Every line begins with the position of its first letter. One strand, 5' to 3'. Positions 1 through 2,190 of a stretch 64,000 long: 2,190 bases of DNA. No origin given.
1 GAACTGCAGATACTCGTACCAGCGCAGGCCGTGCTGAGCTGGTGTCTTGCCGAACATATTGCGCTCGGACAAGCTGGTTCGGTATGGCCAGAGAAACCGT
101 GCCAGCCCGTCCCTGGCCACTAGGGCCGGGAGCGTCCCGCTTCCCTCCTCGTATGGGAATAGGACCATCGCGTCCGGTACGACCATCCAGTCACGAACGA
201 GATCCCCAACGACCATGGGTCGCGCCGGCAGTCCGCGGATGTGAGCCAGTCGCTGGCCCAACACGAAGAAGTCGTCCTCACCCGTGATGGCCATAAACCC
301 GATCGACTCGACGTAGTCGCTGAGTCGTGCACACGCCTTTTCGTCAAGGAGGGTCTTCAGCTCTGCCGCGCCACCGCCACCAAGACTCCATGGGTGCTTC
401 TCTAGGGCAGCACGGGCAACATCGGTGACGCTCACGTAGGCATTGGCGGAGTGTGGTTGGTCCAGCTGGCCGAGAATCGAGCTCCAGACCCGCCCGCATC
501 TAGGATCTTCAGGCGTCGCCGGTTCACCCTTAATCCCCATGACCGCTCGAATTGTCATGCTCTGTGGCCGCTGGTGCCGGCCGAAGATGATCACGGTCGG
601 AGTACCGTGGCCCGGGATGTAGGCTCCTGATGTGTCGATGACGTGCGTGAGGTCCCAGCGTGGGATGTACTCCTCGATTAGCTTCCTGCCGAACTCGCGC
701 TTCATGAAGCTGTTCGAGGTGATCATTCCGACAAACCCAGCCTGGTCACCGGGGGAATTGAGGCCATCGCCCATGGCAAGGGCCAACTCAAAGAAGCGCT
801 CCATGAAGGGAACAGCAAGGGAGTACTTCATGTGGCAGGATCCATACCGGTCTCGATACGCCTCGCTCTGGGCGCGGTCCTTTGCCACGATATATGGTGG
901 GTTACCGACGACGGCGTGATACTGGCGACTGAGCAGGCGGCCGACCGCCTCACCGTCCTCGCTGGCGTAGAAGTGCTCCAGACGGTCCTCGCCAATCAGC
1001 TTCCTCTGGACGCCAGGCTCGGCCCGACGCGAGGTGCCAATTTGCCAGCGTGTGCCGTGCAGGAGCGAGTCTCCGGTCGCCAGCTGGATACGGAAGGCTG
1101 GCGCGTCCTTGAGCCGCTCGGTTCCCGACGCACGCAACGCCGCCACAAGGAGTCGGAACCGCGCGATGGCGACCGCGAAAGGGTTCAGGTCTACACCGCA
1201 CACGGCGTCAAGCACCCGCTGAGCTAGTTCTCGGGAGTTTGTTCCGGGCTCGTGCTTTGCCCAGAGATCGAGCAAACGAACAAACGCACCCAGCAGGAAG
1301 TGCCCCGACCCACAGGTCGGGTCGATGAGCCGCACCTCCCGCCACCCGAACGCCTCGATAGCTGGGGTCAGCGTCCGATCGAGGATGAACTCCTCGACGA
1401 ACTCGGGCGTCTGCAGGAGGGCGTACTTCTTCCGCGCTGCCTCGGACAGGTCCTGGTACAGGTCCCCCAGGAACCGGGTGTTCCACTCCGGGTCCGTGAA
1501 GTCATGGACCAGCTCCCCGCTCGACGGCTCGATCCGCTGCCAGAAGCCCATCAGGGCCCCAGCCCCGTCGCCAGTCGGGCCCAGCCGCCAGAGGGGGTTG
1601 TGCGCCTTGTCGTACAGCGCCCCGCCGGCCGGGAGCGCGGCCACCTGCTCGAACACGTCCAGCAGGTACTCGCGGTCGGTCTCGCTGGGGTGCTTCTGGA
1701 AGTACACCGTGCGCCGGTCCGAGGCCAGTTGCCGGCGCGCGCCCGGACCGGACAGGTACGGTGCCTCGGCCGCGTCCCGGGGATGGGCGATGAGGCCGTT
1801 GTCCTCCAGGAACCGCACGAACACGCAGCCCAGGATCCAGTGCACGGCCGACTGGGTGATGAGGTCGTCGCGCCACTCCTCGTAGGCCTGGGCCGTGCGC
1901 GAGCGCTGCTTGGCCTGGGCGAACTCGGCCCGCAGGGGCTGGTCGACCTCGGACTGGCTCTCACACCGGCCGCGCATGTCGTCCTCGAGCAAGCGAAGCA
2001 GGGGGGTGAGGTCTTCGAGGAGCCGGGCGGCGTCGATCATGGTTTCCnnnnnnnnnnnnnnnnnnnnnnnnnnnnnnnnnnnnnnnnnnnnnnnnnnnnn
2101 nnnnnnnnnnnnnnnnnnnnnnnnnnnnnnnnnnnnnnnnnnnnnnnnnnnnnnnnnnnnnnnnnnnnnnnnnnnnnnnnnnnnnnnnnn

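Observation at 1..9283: BREX type 2 (Pgl) locus paired with divergent GmrSD/BrxU-like type IV restriction enzyme and an HNH nuclease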

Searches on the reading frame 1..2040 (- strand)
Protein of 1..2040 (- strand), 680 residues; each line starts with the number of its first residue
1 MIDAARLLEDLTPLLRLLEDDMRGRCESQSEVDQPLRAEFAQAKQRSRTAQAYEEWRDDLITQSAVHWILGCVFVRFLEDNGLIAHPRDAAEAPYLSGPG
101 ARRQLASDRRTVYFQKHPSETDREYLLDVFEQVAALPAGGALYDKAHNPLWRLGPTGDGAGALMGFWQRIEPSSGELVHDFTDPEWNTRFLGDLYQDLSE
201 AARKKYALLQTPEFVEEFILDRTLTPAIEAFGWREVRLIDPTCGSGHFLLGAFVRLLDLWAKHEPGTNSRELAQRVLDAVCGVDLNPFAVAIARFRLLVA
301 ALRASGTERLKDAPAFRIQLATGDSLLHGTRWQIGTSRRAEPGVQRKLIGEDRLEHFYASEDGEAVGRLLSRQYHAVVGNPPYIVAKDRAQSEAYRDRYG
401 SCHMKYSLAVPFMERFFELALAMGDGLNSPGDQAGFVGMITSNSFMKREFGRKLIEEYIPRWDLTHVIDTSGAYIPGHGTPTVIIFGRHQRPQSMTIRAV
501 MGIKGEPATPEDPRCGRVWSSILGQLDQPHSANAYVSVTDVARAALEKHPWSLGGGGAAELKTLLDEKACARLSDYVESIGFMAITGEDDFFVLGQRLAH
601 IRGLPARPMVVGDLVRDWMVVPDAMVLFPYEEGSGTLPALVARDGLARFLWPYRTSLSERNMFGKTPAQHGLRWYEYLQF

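Call 4: search_protein_families(library=pfam, proteins=[window:1-2040:-], max_evalue=0.01)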
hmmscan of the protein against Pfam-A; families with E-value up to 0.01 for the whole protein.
window:1-2040:- (680 aa): 2 families
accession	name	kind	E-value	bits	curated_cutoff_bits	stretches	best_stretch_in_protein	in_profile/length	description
PF07669.17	Eco57I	-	6.3e-16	59.4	25.3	1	280-468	3-163/171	Eco57I restriction-modification methylase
PF20473.4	MmeI_Mtase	-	1e-08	35.1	27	1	235-392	20-154/259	MmeI, DNA-methyltransferase domain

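Call 6: search_protein_families(library=padloc, proteins=[window:1-2040:-], max_evalue=0.001)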
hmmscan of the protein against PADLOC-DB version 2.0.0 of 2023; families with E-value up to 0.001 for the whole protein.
window:1-2040:- (680 aa): 35 families (the best 25 are shown)
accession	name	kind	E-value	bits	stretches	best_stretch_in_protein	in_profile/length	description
PDLC02529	PglX|PglXI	-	3.5e-276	917.3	1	1-680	1-661/1189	PglX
PDLC03617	REase_MTase_IIG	-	5.4e-189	628.4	1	7-680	7-659/1183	Type IIG restriction enzyme-methyltransferase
PDLC03313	MTase_II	-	2e-18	64.3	2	372-669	143-423/563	Type II methyltransferase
PDLC03335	MTase_II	-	5.8e-15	53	2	194-310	67-170/607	Type II methyltransferase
PDLC02521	PglX|PglXI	-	1.5e-14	51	2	232-303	305-375/1174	PglX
PDLC02525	PglX|PglXI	-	1.1e-13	48.8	2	234-302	283-350/607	PglX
PDLC03630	REase_MTase_IIG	-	1.3e-13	47.7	1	183-300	346-469/1100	Type IIG restriction enzyme-methyltransferase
PDLC02528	PglX|PglXI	-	2.6e-13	46.6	1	235-319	291-375/1125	PglX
PDLC02535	PglX|PglXI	-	1.8e-11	41.2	1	235-320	297-382/731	PglX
PDLC03600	REase_MTase_IIG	-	2.9e-11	40.1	1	234-302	300-367/1205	Type IIG restriction enzyme-methyltransferase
PDLC03604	REase_MTase_IIG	-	1.4e-10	37.9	1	198-503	349-661/1011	Type IIG restriction enzyme-methyltransferase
PDLC02523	PglX|PglXI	-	2.2e-10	36.9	1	233-309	329-414/1428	PglX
PDLC03338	MTase_II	-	6.1e-10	36.4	1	191-304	113-220/604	Type II methyltransferase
PDLC02518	PglX|PglXI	-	3.8e-09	32.8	1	232-301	305-374/1412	PglX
PDLC02524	PglX|PglXI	-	4.5e-09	33.3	1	234-300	124-189/722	PglX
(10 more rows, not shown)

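Call 18: search_protein_families(library=ncbifam, proteins=[window:1-2040:-], max_evalue=0.001)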
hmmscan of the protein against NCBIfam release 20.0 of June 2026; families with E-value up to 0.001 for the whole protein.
window:1-2040:- (680 aa): 4 families
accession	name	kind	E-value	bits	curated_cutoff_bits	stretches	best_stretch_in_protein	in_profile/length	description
NF033451.1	BREX_2_MTaseX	equivalog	5.4e-272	905.4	400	1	7-680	2-664/1185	BREX-2 system adenine-specific DNA-methyltransferase PglX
NF033452.1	BREX_1_MTaseX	exception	9.9e-17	60.1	500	2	232-304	311-382/1210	BREX-1 system adenine-specific DNA-methyltransferase PglX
NF033455.1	BREX_6_MTaseX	exception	7.1e-14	50.3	900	1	233-304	327-403/1319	BREX-6 system adenine-specific DNA-methyltransferase PglX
NF033454.1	BREX_5_MTaseX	exception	7e-09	33.8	900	1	232-301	299-368/1404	BREX-5 system adenine-specific DNA-methyltransferase PglX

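Call 25: find_homologous_proteins(query=window:1-2040:-, max_evalue=1e-50)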
Query window:1-2040:- (680 aa): 4684 proteins with E <= 1e-50 among 8000 candidates; the best 120 are listed.
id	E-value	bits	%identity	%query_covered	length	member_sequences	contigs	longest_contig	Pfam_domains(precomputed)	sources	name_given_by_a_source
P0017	0.0e+0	1044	68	100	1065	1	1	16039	PF07669.18,PF22654.2,PF20473.5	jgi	jgi:hypothetical protein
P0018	1.1e-268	911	61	100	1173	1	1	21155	PF07669.18,PF22654.2,PF20473.5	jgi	jgi:hypothetical protein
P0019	4.6e-268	909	62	100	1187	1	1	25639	PF07669.18,PF22654.2,PF20473.5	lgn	-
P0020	1.1e-265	901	61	100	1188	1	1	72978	PF07669.18,PF22654.2,PF20473.5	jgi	jgi:SAM-dependent methyltransferase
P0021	1.2e-258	878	59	100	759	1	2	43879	PF07669.18,PF20473.5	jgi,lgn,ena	jgi:hypothetical protein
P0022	4.9e-257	873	59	100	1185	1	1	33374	PF07669.18,PF22654.2,PF20473.5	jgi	jgi:hypothetical protein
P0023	1.4e-256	871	59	100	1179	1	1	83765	PF07669.18,PF22654.2,PF20473.5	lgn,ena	-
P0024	2.8e-255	867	59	100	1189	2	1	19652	PF07669.18,PF22654.2,PF20473.5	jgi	jgi:hypothetical protein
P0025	5.2e-255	866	59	100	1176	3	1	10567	PF02384.23,PF07669.18,PF22654.2,PF20473.5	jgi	jgi:hypothetical protein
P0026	8.0e-255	866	59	100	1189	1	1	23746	PF07669.18,PF22654.2,PF20473.5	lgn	-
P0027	9.3e-255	865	59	100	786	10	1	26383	PF07669.18,PF20473.5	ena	-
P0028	2.6e-254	864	60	100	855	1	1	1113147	PF07669.18,PF20473.5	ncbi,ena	-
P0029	5.2e-254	863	59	100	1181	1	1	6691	PF07669.18,PF22654.2,PF20473.5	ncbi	ncbi:MAG TPA: BREX-2 system adenine-specific DNA-methyltransferase PglX [Thermoanaerobaculia bacteri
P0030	5.5e-254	863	59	100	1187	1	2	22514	PF07669.18,PF22654.2,PF20473.5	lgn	-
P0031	5.9e-254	863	59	99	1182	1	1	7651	PF07669.18,PF22654.2,PF20473.5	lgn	-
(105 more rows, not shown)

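Call 29: find_related_loci(query=window:1-2040:-, collection=metagenome_contigs, flank=10000)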
Query window:1-2040:- (680 aa) in metagenome_contigs; peptide patterns used: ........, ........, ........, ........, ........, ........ (x = any residue, [..] = any of these).
136 stretches matched a pattern; 62 encode a relative of the query (tblastn E <= 1e-3); 62 distinct loci.
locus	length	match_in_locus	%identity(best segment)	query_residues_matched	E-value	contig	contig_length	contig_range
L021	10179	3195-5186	59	1-680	0e+0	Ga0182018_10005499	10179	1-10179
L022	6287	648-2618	58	1-679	0e+0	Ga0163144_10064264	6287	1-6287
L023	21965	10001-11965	58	1-677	0e+0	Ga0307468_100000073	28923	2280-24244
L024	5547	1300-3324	58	1-680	0e+0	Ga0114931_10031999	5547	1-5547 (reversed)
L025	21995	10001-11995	56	1-664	0e+0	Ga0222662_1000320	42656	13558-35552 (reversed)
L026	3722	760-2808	55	1-680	0e+0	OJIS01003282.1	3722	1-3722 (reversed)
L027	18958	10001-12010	55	1-680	0e+0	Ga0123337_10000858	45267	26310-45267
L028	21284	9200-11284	55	1-679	0e+0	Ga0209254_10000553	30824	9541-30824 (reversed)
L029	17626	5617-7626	55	1-677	0e+0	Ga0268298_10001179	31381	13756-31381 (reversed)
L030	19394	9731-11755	53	1-677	0e+0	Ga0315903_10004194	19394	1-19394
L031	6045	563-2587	55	1-680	0e+0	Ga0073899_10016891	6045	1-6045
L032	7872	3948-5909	55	1-680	0e+0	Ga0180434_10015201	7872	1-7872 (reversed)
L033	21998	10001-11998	55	1-677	0e+0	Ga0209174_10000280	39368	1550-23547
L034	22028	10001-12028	54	1-680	0e+0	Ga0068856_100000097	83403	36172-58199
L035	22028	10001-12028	54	1-680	0e+0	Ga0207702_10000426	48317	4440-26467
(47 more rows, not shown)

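Call 75: search_protein_families(library=pfam, proteins=[L030:5485-7320:+, L030:7317-9734:+, L025:8243-9292:+, L025:9292-9927:+, L034:13929-15845:-], max_evalue=0.001)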
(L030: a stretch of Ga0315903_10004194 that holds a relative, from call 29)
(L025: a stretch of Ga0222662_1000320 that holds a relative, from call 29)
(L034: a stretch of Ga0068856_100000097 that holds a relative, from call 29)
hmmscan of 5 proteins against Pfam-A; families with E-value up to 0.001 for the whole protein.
L030:5485-7320:+ (611 aa): 2 families
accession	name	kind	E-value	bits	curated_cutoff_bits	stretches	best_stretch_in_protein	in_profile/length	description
PF03235.19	GmrSD_N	-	8.8e-30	104.7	33.2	1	26-225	3-198/199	GmrSD restriction endonuclease, N-terminal domain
PF07510.16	GmrSD_C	-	2.9e-09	37.4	23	1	460-552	15-107/138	GmrSD restriction endonucleases, C-terminal domain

L030:7317-9734:+ (805 aa): 1 family
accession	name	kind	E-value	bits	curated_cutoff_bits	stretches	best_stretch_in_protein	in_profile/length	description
PF03235.19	GmrSD_N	-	4.3e-20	73.1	33.2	1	12-241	3-198/199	GmrSD restriction endonuclease, N-terminal domain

L025:8243-9292:+ (349 aa): 1 family
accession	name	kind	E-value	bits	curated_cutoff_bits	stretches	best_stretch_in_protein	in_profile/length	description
PF03235.19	GmrSD_N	-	1.2e-18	68.4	33.2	1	12-158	3-198/199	GmrSD restriction endonuclease, N-terminal domain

L025:9292-9927:+ (211 aa): 0 families

L034:13929-15845:- (638 aa): 1 family
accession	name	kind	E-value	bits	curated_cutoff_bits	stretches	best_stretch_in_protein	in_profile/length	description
PF03235.19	GmrSD_N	-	3e-27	96.5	33.2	1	9-288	2-197/199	GmrSD restriction endonuclease, N-terminal domain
